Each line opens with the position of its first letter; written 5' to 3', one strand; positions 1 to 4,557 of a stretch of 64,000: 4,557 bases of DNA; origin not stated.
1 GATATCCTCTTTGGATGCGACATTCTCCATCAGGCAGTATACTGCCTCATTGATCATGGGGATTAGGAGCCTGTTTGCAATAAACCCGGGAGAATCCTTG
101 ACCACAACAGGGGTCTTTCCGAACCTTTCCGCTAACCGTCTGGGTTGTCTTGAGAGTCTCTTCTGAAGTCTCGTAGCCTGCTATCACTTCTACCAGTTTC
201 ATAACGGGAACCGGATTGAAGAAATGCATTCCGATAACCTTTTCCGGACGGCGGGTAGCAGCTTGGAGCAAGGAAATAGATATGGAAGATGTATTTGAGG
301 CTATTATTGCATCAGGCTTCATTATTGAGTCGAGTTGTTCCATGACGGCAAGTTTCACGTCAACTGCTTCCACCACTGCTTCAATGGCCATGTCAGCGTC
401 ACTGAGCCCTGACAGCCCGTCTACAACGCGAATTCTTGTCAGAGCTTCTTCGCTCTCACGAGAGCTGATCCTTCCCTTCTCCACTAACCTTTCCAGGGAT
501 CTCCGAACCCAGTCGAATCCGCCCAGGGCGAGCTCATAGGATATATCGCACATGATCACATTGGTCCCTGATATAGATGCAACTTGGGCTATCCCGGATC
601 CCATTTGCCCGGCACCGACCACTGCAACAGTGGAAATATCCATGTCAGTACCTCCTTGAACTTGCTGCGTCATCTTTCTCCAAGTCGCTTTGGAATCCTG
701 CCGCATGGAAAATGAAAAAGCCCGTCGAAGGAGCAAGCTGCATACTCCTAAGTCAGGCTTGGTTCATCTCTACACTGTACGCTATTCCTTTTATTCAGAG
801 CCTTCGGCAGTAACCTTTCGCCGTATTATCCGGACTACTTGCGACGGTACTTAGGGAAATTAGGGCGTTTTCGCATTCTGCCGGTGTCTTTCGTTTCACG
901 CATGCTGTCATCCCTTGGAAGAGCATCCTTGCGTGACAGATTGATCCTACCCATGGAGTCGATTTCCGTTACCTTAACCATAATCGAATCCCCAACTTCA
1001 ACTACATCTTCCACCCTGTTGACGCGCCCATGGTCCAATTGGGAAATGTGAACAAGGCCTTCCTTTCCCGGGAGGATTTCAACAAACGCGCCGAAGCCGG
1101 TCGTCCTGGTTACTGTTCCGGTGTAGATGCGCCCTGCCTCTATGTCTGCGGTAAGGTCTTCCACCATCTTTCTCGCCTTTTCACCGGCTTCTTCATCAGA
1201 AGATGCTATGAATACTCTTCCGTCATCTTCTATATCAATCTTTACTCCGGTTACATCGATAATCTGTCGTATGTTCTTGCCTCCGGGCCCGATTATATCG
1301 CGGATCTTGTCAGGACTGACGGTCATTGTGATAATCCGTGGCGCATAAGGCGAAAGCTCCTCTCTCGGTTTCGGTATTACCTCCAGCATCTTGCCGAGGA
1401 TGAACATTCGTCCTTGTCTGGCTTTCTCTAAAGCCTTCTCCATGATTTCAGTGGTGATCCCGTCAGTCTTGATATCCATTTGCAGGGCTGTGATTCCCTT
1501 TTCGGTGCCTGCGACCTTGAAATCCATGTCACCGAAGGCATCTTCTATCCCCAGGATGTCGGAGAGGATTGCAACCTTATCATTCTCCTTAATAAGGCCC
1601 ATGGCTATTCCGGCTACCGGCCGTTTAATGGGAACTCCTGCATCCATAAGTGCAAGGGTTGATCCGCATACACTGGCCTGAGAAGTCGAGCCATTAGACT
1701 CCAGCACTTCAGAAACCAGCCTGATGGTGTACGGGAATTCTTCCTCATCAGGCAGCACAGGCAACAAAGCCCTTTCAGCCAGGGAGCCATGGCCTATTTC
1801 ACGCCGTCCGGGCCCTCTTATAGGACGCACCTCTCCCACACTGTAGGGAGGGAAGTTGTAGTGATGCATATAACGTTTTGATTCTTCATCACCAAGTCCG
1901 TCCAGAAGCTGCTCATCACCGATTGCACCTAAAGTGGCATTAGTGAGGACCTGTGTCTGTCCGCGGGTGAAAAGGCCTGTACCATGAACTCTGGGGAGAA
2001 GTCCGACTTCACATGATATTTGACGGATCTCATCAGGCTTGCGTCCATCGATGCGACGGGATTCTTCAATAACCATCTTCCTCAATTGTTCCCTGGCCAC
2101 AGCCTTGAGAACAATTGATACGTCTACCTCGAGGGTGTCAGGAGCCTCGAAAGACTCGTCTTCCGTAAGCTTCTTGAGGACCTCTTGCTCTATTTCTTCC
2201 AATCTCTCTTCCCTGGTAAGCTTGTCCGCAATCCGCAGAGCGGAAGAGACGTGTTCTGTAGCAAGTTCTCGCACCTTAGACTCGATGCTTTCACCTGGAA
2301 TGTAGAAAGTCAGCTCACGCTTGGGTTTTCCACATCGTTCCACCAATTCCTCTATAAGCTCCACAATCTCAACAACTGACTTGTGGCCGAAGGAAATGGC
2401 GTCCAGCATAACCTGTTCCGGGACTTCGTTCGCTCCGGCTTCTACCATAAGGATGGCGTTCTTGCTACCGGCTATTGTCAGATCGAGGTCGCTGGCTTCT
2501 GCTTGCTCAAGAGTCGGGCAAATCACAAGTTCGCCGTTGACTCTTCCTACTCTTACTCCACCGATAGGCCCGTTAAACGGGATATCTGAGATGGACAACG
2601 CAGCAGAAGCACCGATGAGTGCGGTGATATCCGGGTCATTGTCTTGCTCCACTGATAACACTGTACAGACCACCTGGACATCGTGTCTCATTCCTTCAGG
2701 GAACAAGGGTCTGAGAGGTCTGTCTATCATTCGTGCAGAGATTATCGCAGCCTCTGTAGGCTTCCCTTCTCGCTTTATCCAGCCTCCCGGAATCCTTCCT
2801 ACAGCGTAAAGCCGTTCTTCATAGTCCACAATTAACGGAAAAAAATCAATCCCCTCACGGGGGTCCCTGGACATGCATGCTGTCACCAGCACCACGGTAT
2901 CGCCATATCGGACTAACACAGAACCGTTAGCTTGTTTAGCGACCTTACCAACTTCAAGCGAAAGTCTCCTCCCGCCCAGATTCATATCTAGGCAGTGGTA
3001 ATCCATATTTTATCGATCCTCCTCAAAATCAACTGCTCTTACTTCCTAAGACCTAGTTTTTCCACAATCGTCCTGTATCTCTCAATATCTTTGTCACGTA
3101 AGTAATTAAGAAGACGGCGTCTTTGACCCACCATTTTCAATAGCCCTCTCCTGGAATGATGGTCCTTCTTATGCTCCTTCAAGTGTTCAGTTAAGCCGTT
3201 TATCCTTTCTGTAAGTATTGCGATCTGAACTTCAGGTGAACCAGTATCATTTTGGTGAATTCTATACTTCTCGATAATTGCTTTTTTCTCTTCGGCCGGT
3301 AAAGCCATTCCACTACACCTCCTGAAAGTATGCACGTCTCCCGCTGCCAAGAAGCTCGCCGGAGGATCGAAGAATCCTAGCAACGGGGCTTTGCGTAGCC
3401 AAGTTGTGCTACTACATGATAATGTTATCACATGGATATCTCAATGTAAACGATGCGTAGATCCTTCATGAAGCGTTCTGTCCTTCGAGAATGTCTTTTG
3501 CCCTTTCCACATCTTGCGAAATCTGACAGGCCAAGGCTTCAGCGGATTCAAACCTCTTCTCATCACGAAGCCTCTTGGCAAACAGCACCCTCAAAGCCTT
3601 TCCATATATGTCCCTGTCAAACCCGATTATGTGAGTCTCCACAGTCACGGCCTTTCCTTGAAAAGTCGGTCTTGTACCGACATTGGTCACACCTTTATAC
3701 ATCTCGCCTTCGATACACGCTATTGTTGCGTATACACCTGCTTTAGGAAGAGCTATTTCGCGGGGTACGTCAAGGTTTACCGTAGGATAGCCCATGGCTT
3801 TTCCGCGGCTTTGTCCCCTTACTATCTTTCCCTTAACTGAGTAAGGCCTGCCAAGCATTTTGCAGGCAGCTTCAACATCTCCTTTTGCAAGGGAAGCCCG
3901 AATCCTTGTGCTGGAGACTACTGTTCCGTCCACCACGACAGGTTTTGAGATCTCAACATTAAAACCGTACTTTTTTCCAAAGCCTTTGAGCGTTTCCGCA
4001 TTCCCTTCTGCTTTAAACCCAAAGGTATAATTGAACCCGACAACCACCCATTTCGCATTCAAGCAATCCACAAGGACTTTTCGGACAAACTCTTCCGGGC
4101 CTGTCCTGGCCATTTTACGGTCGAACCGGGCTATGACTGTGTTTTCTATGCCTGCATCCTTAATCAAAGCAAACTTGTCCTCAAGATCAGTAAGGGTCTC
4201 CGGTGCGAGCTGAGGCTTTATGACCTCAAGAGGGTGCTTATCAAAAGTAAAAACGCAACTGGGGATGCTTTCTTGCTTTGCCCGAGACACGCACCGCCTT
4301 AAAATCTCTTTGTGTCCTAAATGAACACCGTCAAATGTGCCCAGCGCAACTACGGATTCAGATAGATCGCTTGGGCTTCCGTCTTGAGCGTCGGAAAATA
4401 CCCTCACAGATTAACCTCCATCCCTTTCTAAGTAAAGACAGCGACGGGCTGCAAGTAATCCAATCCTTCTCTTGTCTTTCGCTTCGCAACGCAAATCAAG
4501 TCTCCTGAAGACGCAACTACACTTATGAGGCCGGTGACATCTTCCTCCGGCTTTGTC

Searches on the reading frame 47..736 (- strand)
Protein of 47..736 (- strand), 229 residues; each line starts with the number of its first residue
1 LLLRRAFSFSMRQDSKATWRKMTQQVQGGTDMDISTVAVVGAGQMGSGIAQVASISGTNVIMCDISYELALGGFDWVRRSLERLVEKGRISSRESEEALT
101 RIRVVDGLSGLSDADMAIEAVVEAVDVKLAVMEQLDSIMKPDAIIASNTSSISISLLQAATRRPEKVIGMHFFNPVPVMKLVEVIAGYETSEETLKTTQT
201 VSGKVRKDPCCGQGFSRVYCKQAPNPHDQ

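Call 75: search_protein_families(library=ncbifam, proteins=[window:47-736:-], max_evalue=1e-10)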
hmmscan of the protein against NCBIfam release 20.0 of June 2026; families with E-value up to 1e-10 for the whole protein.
window:47-736:- (229 aa): 19 families
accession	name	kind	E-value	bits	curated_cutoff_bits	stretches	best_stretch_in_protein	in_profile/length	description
NF004474.0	PRK05808.1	subfamily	5.1e-62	209.7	408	1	32-210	1-179/283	3-hydroxybutyryl-CoA dehydrogenase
NF006124.0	PRK08268.1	subfamily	2.7e-60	204.8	508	1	32-210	5-183/507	3-hydroxyacyl-CoA dehydrogenase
NF005715.0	PRK07530.1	equivalog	4.4e-54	183.8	420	1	32-213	2-183/292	3-hydroxybutyryl-CoA dehydrogenase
NF005875.0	PRK07819.1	subfamily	2.5e-53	181.4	319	1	32-204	3-176/287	3-hydroxybutyryl-CoA dehydrogenase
TIGR02279.1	PaaC-3OHAcCoADH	equivalog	6.3e-52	177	669.4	1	35-202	6-173/503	3-hydroxyacyl-CoA dehydrogenase PaaH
NF004699.0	PRK06035.1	equivalog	5.7e-49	166.8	500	1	32-210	1-182/294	3-hydroxyacyl-CoA dehydrogenase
NF008727.0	PRK11730.1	equivalog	6.4e-49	166.9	870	1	20-210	304-489/717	fatty acid oxidation complex subunit alpha FadB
NF006722.0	PRK09260.1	equivalog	2e-45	155.3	429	1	35-208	3-177/289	3-hydroxyacyl-CoA dehydrogenase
TIGR02441.1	fa_ox_alpha_mit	equivalog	1e-41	142.9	964.65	1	28-203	329-504/737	fatty acid oxidation complex subunit alpha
TIGR02437.1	FadB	equivalog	5e-41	140.8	933.55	1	33-210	312-489/714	fatty acid oxidation complex subunit alpha FadB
NF008363.0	PRK11154.1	equivalog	2.6e-38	131.6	869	1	30-209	305-485/708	fatty acid oxidation complex subunit alpha FadJ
TIGR02440.1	FadJ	equivalog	9.6e-32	110.1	968.45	1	30-210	300-481/699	fatty acid oxidation complex subunit alpha FadJ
NF006125.0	PRK08269.1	equivalog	7.6e-31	107.4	427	1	33-211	4-193/334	3-hydroxybutyryl-CoA dehydrogenase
NF042925.1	FHMPC_DH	equivalog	7e-30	104.4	500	1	36-200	2-164/304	5-formyl-3-hydroxy-2-methylpyridine 4-carboxylate 5-dehydrogenase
NF006143.0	PRK08293.1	equivalog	2.6e-29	102.4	312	1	32-206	2-178/291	3-hydroxyacyl-CoA dehydrogenase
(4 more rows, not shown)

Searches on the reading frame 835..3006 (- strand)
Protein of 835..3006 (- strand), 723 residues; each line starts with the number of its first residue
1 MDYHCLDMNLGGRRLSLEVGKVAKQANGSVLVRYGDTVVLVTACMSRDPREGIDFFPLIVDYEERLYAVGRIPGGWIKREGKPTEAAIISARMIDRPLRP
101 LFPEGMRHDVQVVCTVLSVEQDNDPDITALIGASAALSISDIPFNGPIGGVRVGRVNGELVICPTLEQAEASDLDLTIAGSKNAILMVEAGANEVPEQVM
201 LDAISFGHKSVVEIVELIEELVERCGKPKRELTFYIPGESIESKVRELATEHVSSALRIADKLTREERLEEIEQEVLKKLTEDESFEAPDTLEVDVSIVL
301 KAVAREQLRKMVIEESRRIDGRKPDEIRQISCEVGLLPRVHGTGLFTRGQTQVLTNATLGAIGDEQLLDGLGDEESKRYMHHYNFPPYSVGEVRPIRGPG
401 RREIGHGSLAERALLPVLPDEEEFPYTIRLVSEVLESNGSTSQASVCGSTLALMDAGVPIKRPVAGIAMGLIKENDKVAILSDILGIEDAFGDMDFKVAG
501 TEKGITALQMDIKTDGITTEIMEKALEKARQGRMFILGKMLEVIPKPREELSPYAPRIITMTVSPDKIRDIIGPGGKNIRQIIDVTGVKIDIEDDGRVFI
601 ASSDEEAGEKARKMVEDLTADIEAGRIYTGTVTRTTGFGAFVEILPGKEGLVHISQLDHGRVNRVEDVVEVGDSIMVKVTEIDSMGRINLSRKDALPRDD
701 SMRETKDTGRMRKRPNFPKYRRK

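Call 75: search_protein_families(library=ncbifam, proteins=[window:835-3006:-], max_evalue=1e-10)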
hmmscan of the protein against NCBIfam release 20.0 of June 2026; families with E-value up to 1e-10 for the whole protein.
window:835-3006:- (723 aa): 20 families
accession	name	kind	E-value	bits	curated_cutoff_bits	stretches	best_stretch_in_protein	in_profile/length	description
TIGR03591.1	polynuc_phos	equivalog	0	1050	525.05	1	10-694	2-688/689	polyribonucleotide nucleotidyltransferase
NF008805.1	PRK11824.1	equivalog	0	1041.2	471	1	7-694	3-682/683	polyribonucleotide nucleotidyltransferase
TIGR02696.1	pppGpp_PNP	exception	3.9e-215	716.5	1106.75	1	9-690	13-718/720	guanosine pentaphosphate synthetase I/polyribonucleotide nucleotidyltransferase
TIGR02065.1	ECX1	equivalog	9.1e-35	120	318.7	1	311-534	2-216/230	exosome complex exonuclease Rrp41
NF005208.0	PRK06676.1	equivalog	1.1e-22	80.5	368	1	591-698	160-267/391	30S ribosomal protein S1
NF010379.0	PRK13806.1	equivalog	8e-21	74.2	648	1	597-696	268-366/491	30S ribosomal protein S1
NF000907.0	PRK00087.1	equivalog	2.2e-19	69.1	624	1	623-699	562-639/671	bifunctional 4-hydroxy-3-methylbut-2-enyl diphosphate reductase/30S ribosomal protein S1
NF006363.0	PRK08582.1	equivalog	2.9e-18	66.4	171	1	622-713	3-94/140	S1 domain-containing RNA-binding protein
NF005973.0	PRK08059.1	equivalog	1.3e-17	64.1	148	1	620-706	3-90/123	S1 domain-containing post-transcriptional regulator GSP13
NF004473.0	PRK05807.1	equivalog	7.9e-17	61.9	178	1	622-705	3-85/136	S1 domain-containing RNA-binding protein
NF040579.1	S1_dom_CvfD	subfamily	1.2e-16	61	117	1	623-707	2-87/113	CvfD/Ygs/GSP13 family RNA-binding post-transcriptional regulator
NF005911.0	PRK07899.1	equivalog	9.2e-15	54.3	691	1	623-698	292-368/486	30S ribosomal protein S1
NF004952.0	PRK06299.1-2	equivalog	2.8e-14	52.4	524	1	609-693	203-287/580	30S ribosomal protein S1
TIGR00717.1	rpsA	equivalog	8e-12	44.5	577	1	606-694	169-257/516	30S ribosomal protein S1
NF003063.0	PRK03987.1-2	equivalog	1.1e-11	44.4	430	1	623-695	7-82/262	translation initiation factor IF-2 subunit alpha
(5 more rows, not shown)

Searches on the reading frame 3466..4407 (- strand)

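Call 75: search_protein_families(library=ncbifam, proteins=[window:3466-4407:-], max_evalue=1e-10)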
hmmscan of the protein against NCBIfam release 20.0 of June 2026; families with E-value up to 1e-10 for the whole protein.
window:3466-4407:- (313 aa): 9 families
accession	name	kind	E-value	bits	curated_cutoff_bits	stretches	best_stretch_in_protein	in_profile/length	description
NF004160.0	PRK05627.1-3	equivalog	3.4e-103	344.7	295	1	8-311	7-323/325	bifunctional riboflavin kinase/FAD synthetase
NF004162.0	PRK05627.1-5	equivalog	1.6e-94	316.7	241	1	16-308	13-300/304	bifunctional riboflavin kinase/FAD synthetase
NF004159.0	PRK05627.1-2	equivalog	7.1e-90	301.4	306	1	1-310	2-310/326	bifunctional riboflavin kinase/FAD synthetase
NF004163.0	PRK05627.1-6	equivalog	8.3e-85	284.6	315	1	16-310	16-310/313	bifunctional riboflavin kinase/FAD synthetase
TIGR00083.1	ribF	equivalog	8.4e-83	278.1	184.35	1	20-308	2-290/290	riboflavin biosynthesis protein RibF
NF004161.0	PRK05627.1-4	equivalog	1.6e-76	257.4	461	1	13-308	15-312/324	bifunctional riboflavin kinase/FAD synthetase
NF004158.0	PRK05627.1-1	equivalog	1.7e-64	218.1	396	1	16-305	16-302/304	bifunctional riboflavin kinase/FAD synthetase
NF005518.0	PRK07143.1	equivalog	2.2e-25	89.6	232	1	14-281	13-252/281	hypothetical protein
NF045965.1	RibF_rel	equivalog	3.5e-25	89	200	1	15-260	11-241/279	FAD synthase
